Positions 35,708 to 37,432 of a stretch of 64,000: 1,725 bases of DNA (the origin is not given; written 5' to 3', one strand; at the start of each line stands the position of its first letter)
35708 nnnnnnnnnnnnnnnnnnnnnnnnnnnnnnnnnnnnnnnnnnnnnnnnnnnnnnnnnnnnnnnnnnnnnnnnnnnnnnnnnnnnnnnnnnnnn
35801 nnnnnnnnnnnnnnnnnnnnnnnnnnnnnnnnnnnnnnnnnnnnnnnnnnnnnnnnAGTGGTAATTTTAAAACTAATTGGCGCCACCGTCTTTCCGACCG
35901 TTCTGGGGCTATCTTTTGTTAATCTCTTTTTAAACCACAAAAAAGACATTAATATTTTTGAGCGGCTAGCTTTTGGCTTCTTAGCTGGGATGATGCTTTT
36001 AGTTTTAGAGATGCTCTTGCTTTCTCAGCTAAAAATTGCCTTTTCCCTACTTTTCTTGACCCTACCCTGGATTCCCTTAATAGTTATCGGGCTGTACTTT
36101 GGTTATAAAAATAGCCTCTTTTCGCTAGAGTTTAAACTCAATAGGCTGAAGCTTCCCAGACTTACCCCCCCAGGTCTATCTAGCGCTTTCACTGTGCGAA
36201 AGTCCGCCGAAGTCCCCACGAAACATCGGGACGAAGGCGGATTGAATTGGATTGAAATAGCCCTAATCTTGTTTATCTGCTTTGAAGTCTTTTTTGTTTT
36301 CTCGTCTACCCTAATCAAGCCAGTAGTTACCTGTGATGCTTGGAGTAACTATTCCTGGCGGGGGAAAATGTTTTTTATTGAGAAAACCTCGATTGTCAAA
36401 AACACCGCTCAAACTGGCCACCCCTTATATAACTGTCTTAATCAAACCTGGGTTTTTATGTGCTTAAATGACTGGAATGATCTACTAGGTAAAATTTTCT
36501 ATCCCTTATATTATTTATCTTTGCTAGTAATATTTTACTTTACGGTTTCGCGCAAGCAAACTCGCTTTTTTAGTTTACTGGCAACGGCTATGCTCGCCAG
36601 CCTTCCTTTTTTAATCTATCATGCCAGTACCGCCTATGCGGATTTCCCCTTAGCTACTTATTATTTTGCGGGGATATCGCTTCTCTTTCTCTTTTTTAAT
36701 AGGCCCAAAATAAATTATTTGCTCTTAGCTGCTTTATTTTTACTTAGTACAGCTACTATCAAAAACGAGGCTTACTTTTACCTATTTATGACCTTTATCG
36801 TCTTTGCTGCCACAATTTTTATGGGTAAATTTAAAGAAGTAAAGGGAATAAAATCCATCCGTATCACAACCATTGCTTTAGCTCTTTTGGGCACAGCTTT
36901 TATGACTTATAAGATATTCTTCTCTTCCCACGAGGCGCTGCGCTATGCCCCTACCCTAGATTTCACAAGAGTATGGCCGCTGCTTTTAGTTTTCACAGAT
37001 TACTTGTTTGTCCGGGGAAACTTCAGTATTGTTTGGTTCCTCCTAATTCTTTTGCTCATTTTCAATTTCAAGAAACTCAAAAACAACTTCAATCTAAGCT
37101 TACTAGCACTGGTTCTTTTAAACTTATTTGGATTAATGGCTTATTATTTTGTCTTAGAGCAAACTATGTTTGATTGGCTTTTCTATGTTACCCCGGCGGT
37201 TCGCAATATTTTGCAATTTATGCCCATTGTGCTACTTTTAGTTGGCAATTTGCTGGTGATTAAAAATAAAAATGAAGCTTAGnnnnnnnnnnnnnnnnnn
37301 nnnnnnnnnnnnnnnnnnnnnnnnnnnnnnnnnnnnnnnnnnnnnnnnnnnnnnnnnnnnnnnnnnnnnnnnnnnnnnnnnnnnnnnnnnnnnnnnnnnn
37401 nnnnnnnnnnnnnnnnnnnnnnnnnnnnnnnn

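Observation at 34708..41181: Two tandem GtrA/GtrB/GT-C-like tripartite periplasmic glycosylation modules (plus a third GT-C at 491..1789)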

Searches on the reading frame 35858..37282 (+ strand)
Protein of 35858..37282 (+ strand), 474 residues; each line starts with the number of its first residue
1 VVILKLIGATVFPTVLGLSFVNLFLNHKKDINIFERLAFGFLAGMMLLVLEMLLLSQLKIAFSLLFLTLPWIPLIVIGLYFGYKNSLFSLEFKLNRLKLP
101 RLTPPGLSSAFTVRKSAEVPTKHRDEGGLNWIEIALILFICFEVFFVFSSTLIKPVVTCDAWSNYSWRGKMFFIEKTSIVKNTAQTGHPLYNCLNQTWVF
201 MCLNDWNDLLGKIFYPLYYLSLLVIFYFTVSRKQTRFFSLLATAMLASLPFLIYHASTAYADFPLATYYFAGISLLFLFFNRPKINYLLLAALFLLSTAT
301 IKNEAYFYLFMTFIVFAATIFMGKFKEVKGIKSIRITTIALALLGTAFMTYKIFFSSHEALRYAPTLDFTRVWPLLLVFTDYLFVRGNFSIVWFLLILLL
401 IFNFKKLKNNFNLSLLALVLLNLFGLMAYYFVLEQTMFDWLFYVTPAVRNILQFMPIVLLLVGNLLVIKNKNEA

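Call 3: search_protein_families(library=pfam, proteins=[window:35858-37282:+], max_evalue=0.01)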
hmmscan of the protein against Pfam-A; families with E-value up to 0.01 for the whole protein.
window:35858-37282:+ (474 aa): 0 families

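Call 4: search_protein_families(library=ncbifam, proteins=[window:35858-37282:+], max_evalue=0.01)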
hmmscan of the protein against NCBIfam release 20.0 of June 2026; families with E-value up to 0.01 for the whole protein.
window:35858-37282:+ (474 aa): 0 families

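Call 6: search_solved_structures(query=window:35858-37282:+, max_evalue=10)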
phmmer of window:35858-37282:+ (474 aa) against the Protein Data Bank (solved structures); distinct sequences matched with E-value up to 10: 1.
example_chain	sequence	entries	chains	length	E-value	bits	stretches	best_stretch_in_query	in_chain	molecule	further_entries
3vou_A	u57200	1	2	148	0.11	14.7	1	200-292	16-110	Ion transport 2 domain protein, Voltage-gated sodium channel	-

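Call 9: find_homologous_proteins(query=window:35858-37282:+, max_evalue=0.001)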
Query window:35858-37282:+ (474 aa): 10 proteins with E <= 0.001 among 8000 candidates.
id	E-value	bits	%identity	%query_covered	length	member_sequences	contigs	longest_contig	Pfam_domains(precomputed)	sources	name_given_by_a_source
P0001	0.0e+0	1020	100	100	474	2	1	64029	-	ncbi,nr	ncbi:MAG: hypothetical protein HQ596_05710 [Candidatus Saganbacteria bacterium]|nr:hypothetical prot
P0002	1.7e-134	468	52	97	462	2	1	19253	-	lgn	-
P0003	2.8e-121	424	46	95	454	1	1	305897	-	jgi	jgi:hypothetical protein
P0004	1.2e-117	412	45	99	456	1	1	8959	-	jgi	jgi:hypothetical protein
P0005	2.7e-117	411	47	95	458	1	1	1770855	-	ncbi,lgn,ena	-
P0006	6.6e-113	396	47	98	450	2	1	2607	-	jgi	jgi:hypothetical protein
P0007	3.7e-111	391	46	97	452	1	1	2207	-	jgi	jgi:hypothetical protein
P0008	4.5e-104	367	44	99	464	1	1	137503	-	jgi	jgi:hypothetical protein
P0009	3.3e-101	358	43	96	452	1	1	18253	-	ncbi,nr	ncbi:MAG: hypothetical protein PHG97_00850 [Candidatus Margulisbacteria bacterium]|nr:hypothetical p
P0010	2.8e-89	318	44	90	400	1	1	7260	-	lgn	-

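Call 17: find_encoding_contigs(protein=P0005, flank=8000, max_places=3)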
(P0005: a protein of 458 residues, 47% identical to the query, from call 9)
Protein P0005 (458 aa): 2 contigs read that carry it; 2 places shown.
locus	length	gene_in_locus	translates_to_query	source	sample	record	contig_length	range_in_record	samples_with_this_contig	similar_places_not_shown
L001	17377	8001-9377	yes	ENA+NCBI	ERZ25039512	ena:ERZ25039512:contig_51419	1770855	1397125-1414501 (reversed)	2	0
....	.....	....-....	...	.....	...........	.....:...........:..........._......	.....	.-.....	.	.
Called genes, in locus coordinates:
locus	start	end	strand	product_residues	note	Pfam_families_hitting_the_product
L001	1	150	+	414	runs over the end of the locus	PF00109:ketoacyl-synt, PF02801:Ketoacyl-synt_C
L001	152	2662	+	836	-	-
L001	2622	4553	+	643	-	-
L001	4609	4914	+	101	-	PF00202:Aminotran_3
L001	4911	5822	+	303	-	PF00202:Aminotran_3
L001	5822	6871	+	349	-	-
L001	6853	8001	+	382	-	PF00535:Glycos_transf_2, PF26629:GT2_TM_C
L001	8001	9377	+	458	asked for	-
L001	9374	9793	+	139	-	PF00535:Glycos_transf_2, PF13641:Glyco_tranf_2_3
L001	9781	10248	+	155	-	-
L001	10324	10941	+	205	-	PF13489:Methyltransf_23 (weak), PF08241:Methyltransf_11, PF08242:Methyltransf_12 (weak), PF13649:Methyltransf_25, PF01209:Ubie_methyltran (weak), PF13847:Methyltransf_31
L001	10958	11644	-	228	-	PF07021:MetW, PF13489:Methyltransf_23, PF13847:Methyltransf_31, PF08241:Methyltransf_11, PF08242:Methyltransf_12, PF13649:Methyltransf_25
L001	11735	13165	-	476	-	-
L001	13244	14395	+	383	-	-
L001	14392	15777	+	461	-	PF13231:PMT_2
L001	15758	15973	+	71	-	PF08032:SpoU_sub_bind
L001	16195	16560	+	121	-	PF00588:SpoU_methylase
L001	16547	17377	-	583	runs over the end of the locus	PF13231:PMT_2 (weak)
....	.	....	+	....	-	?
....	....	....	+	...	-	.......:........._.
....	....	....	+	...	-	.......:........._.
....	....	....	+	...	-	-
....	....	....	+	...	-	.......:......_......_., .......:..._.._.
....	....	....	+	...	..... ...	-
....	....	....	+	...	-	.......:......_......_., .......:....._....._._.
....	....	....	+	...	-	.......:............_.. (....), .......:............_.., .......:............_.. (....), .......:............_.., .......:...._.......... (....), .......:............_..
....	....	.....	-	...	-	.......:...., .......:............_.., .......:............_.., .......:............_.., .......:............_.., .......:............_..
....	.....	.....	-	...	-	-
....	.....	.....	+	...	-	-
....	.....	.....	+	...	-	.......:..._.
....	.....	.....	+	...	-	?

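Call 18: find_encoding_contigs(protein=P0003, flank=8000, max_places=3)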
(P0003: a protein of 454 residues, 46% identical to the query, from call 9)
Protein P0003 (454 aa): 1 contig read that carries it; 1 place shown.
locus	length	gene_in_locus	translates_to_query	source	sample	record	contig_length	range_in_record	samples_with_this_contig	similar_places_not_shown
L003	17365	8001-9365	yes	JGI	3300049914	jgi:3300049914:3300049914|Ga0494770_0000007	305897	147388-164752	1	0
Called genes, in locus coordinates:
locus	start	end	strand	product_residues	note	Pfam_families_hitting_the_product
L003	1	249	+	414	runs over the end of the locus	PF00109:ketoacyl-synt, PF02801:Ketoacyl-synt_C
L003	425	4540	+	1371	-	-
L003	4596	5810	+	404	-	PF00202:Aminotran_3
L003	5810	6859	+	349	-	-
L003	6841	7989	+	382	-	PF00535:Glycos_transf_2, PF26629:GT2_TM_C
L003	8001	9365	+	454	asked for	-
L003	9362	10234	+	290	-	PF00535:Glycos_transf_2, PF13641:Glyco_tranf_2_3, PF13632:Glyco_trans_2_3 (faint)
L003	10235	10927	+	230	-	PF13489:Methyltransf_23 (weak), PF08241:Methyltransf_11, PF08242:Methyltransf_12 (weak), PF13649:Methyltransf_25, PF01209:Ubie_methyltran (weak), PF13847:Methyltransf_31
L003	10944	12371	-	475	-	-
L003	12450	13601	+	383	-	-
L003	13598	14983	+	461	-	PF13231:PMT_2 (weak)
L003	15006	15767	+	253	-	PF08032:SpoU_sub_bind, PF00588:SpoU_methylase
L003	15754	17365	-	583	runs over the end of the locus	PF13231:PMT_2 (weak)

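Call 20: find_encoding_contigs(protein=P0008, flank=8000, max_places=2)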
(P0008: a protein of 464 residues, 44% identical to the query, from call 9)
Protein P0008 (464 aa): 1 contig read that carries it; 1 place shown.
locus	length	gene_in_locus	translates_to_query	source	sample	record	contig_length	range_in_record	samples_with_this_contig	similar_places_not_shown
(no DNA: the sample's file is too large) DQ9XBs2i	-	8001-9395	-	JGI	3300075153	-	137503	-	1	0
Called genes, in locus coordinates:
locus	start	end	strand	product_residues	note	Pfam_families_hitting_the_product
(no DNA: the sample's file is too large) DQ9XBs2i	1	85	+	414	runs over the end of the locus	PF00109:ketoacyl-synt, PF00108:Thiolase_N (faint), PF02801:Ketoacyl-synt_C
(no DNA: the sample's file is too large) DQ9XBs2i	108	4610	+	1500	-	-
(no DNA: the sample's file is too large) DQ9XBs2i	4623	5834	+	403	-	PF00202:Aminotran_3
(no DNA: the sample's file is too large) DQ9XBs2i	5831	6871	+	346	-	-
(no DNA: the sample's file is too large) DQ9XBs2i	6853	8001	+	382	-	PF00535:Glycos_transf_2, PF26629:GT2_TM_C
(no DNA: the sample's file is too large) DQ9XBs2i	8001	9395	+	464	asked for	-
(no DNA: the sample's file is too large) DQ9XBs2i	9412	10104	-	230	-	PF13489:Methyltransf_23 (weak), PF08241:Methyltransf_11, PF08242:Methyltransf_12 (weak), PF13649:Methyltransf_25 (weak), PF01209:Ubie_methyltran (weak), PF13847:Methyltransf_31 (weak)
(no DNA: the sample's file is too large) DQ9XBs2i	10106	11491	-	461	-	PF02310:B12-binding (weak), PF04055:Radical_SAM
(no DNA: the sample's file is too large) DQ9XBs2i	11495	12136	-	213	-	PF13489:Methyltransf_23, PF07021:MetW (weak), PF13847:Methyltransf_31, PF08241:Methyltransf_11, PF08242:Methyltransf_12 (weak), PF13649:Methyltransf_25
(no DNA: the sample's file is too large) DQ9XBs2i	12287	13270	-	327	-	PF00535:Glycos_transf_2, PF10111:Glyco_tranf_2_2, PF13506:Glyco_transf_21, PF13641:Glyco_tranf_2_3, PF13632:Glyco_trans_2_3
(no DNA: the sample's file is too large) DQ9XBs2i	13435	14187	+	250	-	PF08032:SpoU_sub_bind, PF00588:SpoU_methylase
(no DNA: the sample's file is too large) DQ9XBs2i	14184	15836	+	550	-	PF13231:PMT_2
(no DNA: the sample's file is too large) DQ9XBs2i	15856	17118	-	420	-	PF01566:Nramp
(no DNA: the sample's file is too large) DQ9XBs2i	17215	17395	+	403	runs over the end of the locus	-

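Call 21: find_encoding_contigs(protein=P0009, flank=8000, max_places=2)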
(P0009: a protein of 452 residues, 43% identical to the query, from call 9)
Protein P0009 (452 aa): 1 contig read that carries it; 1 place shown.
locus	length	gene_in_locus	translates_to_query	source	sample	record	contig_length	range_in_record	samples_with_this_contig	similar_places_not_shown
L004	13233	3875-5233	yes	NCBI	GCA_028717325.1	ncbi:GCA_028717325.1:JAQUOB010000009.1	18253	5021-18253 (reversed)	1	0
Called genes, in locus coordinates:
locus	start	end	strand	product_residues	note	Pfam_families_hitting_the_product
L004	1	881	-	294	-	PF01370:Epimerase, PF02719:Polysacc_synt_2, PF04321:RmlD_sub_bind, PF01073:3Beta_HSD, PF16363:GDP_Man_Dehyd, PF07993:NAD_binding_4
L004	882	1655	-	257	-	PF00483:NTP_transferase, PF12804:NTP_transf_3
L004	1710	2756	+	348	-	-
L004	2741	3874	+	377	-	PF00535:Glycos_transf_2, PF26629:GT2_TM_C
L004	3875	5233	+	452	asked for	-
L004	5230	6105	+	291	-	PF00535:Glycos_transf_2, PF13641:Glyco_tranf_2_3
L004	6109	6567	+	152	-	-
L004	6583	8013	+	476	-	PF13231:PMT_2 (weak)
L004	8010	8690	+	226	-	PF13489:Methyltransf_23 (weak), PF05219:DREV (faint), PF08241:Methyltransf_11, PF08242:Methyltransf_12 (weak), PF13649:Methyltransf_25 (weak), PF13847:Methyltransf_31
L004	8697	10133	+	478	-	PF04055:Radical_SAM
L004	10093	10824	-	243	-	PF13489:Methyltransf_23, PF13847:Methyltransf_31, PF08241:Methyltransf_11, PF08242:Methyltransf_12, PF13649:Methyltransf_25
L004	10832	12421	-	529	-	PF13231:PMT_2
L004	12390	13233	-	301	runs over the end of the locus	PF00535:Glycos_transf_2, PF13641:Glyco_tranf_2_3, PF13632:Glyco_trans_2_3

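Call 22: find_encoding_contigs(protein=P0002, flank=8000, max_places=2)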
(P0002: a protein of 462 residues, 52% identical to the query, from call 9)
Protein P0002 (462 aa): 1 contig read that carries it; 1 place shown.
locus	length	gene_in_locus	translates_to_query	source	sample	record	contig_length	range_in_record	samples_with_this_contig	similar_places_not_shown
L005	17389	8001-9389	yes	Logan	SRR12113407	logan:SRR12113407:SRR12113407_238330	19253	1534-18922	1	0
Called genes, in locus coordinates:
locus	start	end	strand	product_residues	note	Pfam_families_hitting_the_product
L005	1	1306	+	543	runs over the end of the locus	PF02518:HATPase_c, PF13589:HATPase_c_3, PF01119:DNA_mis_repair, PF08676:MutL_C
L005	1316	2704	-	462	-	PF02310:B12-binding, PF04055:Radical_SAM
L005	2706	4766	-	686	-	PF02310:B12-binding, PF04055:Radical_SAM, PF07021:MetW, PF13489:Methyltransf_23, PF08241:Methyltransf_11, PF13649:Methyltransf_25, PF13847:Methyltransf_31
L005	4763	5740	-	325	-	PF00535:Glycos_transf_2, PF10111:Glyco_tranf_2_2 (weak), PF13506:Glyco_transf_21, PF13641:Glyco_tranf_2_3, PF13632:Glyco_trans_2_3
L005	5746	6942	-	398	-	PF00535:Glycos_transf_2, PF26629:GT2_TM_C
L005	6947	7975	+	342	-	-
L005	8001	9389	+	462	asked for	-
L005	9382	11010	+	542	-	PF13231:PMT_2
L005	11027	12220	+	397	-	PF07690:MFS_1, PF12832:MFS_1_like (weak), PF07690:MFS_1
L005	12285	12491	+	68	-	PF01783:Ribosomal_L32p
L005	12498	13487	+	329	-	PF02504:FA_synthesis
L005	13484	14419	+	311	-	PF00108:Thiolase_N (weak), PF08545:ACP_syn_III, PF08541:ACP_syn_III_C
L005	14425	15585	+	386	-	PF02771:Acyl-CoA_dh_N, PF02770:Acyl-CoA_dh_M, PF00441:Acyl-CoA_dh_1, PF08028:Acyl-CoA_dh_2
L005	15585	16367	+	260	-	PF01012:ETF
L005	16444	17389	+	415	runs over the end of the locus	PF00037:Fer4 (weak), PF12797:Fer4_2 (faint), PF12837:Fer4_6 (weak), PF13237:Fer4_10, PF12838:Fer4_7, PF13187:Fer4_9, PF01012:ETF, PF00766:ETF_alpha, +3 more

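Call 31: predict_structure(alignment_id=A1)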
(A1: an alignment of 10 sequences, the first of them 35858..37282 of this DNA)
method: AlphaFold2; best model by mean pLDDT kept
length: 474 residues; sequences in the alignment: 10
mean_pLDDT: 67.8   pTM: 0.73
mean pLDDT of the five models: 67.8, 67.3, 62.2, 53.2, 53.0
residues with pLDDT >= 90: 16; 70-90: 251; 50-70: 95; < 50: 112
segments of 3 or more residues with pLDDT < 50: 90-127, 152-177, 179-207, 255-260, 358-362, 470-474
pLDDT, mean of each block of 10 residues (from residue 1): 63 88 81 83 80 67 72 90 76 39 35 35 49 85 75 40 39 41 41 37 44 71 82 76 78 48 76 86 82 83 75 88 76 86 79 58 61 75 70 85 79 85 78 61 55 80 71 39
secondary structure, 60 per line:
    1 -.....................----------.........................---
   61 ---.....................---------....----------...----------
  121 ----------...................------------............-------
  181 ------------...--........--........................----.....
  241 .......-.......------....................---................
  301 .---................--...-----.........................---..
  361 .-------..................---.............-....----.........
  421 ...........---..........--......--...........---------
elements in order: H2-22 H33-57 H64-84 H94-97 H131-149 H162-173 H198-205 H208-231 H236-247 H249-255 H262-281 H285-301 H305-320 H331-355 H369-386 H390-402 H404-407 H412-431 H435-444 H447-452 H455-465

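Call 34: search_protein_families(library=pfam, proteins=[L004:6583-8013:+, L004:1707-2756:+, L003:5810-6859:+, L005:6947-7975:+, L004:6109-6567:+, L005:9382-11010:+, L004:2741-3874:+], max_evalue=1)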
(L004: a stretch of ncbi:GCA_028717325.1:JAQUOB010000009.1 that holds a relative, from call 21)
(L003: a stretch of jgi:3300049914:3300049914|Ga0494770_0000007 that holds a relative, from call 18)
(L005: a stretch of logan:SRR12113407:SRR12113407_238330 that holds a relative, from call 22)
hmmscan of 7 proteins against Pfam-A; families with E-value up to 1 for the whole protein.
L004:6583-8013:+ (476 aa): 1 family
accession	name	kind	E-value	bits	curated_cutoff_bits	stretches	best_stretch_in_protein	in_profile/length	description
PF13231.12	PMT_2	-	1.3e-07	32.4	26.1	1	177-301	12-132/160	Dolichyl-phosphate-mannose-protein mannosyltransferase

L004:1707-2756:+ (349 aa): 0 families

L003:5810-6859:+ (349 aa): 0 families

L005:6947-7975:+ (342 aa): 0 families

L004:6109-6567:+ (152 aa): 0 families

L005:9382-11010:+ (542 aa): 3 families
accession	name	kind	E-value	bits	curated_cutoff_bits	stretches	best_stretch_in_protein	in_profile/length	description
PF13231.12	PMT_2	-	5e-08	33.7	26.1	1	77-241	3-158/160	Dolichyl-phosphate-mannose-protein mannosyltransferase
PF03901.23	Glyco_transf_22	-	0.0075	15.9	23.8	1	297-388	268-353/414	Alg9-like mannosyltransferase family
PF00746.26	Gram_pos_anchor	-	0.24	11.9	20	0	291-318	16-43/43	LPXTG cell wall anchor motif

L004:2741-3874:+ (377 aa): 2 families
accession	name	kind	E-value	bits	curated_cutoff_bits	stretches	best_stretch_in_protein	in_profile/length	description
PF00535.33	Glycos_transf_2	-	1.5e-23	84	23.3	1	4-147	1-148/168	Glycosyl transferase family 2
PF10111.15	Glyco_tranf_2_2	-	0.25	11.2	27.3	1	32-90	28-93/276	Glycosyltransferase like family 2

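Call 57: search_protein_families(library=pfam, proteins=[L003:7507-7986:+, L004:3392-3871:+], max_evalue=10)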
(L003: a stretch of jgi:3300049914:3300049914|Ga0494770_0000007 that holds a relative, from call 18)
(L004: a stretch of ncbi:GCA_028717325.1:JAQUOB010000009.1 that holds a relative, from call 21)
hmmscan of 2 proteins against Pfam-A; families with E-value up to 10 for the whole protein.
L003:7507-7986:+ (160 aa): 1 family
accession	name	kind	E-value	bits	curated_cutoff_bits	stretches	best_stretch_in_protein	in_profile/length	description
PF04123.18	DUF373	-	2.5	7.9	28.3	1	9-145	156-270/335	Domain of unknown function (DUF373)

L004:3392-3871:+ (160 aa): 2 families
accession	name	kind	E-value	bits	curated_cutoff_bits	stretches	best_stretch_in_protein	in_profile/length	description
PF23600.1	DUF7139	-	0.51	10.4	30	1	92-150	17-77/150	Domain of unknown function (DUF7139)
PF13346.12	ABC2_membrane_5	-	5.2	7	25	1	16-95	120-180/205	ABC-2 family transporter protein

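Call 75: find_related_loci(query=A1, collection=genome_contigs, flank=6000)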
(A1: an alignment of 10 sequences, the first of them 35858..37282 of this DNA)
Query A1 (474 aa) in genome_contigs; peptide patterns used: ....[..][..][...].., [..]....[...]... (x = any residue, [..] = any of these).
72 stretches matched a pattern; 4 encode a relative of the query (tblastn E <= 1e-3); 4 distinct loci.
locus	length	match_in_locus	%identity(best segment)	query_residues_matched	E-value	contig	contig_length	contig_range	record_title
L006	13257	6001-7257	46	9-458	6e-118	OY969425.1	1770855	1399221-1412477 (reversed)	MAG: uncultured bacterium isolate MFD03726.bin.c.3 genome assembly, chromosome: 1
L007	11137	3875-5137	43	1-456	3e-92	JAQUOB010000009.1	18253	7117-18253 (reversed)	MAG: Candidatus Margulisiibacteriota bacterium isolate STD1_191 NODE_7063_length_18253_cov_5.395123_Sandtown_D1, whole g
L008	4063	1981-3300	36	1-470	4e-89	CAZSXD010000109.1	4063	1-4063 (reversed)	MAG TPA_asm: uncultured bacterium isolate binchicken_co91_487 genome assembly, contig: NODE_36492_length_4063_cov_5.3126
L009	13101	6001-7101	32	117-471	6e-32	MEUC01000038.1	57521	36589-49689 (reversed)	MAG: candidate division WOR-1 bacterium RIFOXYB2_FULL_42_35 rifoxyb2_full_scaffold_418, whole genome shotgun sequence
